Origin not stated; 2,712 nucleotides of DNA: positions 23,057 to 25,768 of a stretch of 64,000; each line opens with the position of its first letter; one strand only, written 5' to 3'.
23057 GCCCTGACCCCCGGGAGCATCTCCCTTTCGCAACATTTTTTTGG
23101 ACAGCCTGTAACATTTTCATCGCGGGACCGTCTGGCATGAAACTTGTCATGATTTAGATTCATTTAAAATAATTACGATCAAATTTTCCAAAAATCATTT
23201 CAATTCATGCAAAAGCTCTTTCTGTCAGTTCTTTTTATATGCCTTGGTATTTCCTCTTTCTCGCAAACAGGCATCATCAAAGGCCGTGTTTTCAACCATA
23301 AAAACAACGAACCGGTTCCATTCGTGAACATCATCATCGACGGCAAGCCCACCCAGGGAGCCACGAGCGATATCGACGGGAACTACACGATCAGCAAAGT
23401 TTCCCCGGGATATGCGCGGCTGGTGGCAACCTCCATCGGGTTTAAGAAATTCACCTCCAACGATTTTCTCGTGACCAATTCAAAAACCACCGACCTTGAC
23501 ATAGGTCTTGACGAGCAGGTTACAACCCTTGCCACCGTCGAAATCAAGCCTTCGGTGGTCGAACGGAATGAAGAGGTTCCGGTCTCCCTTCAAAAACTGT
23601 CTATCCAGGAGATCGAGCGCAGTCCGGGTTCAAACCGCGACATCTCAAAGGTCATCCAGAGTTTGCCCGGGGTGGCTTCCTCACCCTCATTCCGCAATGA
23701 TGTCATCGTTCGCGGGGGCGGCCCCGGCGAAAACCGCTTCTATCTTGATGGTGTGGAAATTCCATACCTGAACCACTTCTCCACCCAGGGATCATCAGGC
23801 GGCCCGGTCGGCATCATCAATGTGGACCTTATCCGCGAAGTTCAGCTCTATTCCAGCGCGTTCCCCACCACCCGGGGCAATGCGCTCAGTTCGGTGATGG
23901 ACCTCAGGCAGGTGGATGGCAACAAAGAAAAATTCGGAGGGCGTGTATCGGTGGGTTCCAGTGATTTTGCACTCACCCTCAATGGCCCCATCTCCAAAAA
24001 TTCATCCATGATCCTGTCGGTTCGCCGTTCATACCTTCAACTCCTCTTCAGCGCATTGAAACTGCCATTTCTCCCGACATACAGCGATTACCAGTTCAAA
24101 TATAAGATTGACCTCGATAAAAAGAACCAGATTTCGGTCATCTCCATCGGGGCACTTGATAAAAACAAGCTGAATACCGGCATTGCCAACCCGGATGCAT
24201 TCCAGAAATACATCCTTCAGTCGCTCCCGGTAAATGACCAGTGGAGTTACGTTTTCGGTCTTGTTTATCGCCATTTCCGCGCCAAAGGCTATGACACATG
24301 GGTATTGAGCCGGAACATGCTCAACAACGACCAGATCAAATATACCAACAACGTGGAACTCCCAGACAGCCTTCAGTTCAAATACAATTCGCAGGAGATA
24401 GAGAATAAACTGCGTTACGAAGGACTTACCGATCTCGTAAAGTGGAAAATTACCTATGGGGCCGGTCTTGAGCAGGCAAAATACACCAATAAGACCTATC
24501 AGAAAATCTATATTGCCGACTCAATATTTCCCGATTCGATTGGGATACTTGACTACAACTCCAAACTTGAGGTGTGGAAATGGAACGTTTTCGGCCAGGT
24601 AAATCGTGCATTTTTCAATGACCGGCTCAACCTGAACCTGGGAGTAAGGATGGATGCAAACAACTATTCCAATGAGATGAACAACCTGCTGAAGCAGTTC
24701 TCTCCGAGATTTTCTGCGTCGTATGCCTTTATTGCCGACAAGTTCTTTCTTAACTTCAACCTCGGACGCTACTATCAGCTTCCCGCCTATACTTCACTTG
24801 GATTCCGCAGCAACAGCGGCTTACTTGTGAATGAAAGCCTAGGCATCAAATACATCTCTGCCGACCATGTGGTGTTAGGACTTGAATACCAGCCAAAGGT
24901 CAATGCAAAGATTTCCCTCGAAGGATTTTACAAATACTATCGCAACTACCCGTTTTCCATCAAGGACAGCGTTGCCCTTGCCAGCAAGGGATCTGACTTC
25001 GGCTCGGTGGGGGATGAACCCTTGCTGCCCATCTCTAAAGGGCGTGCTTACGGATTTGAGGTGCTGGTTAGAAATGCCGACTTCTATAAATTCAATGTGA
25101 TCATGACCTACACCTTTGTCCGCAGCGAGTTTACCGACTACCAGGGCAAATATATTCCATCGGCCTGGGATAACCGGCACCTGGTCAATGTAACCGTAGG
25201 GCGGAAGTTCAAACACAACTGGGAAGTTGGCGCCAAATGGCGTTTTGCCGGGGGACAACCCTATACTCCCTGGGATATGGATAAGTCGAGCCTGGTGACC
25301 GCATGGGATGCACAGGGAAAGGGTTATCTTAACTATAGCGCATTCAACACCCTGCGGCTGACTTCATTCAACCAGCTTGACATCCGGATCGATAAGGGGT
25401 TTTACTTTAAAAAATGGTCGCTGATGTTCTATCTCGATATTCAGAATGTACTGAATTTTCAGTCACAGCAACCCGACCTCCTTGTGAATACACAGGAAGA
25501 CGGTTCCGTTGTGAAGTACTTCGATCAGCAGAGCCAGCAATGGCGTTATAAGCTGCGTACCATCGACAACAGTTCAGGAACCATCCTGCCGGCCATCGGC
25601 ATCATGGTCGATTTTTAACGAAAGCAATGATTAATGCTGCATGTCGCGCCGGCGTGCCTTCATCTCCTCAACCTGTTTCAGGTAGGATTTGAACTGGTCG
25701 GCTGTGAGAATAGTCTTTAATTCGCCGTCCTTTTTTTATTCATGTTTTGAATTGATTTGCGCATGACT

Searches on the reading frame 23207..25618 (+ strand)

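Call 33: search_protein_families(library=pfam, proteins=[window:23207-25618:+], max_evalue=0.00001)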
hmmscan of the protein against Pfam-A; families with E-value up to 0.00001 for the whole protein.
window:23207-25618:+ (803 aa): 3 families
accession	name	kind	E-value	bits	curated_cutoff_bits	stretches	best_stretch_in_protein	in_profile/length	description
PF13715.12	CarbopepD_reg_2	-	4.3e-14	52.7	32.2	1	24-111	1-86/88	CarboxypepD_reg-like domain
PF13620.12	CarboxypepD_reg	-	1.2e-13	51.7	32.3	1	24-101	2-81/82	Carboxypeptidase regulatory-like domain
PF07715.20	Plug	-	4.4e-09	37.3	23.9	1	121-224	2-100/107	TonB-dependent Receptor Plug Domain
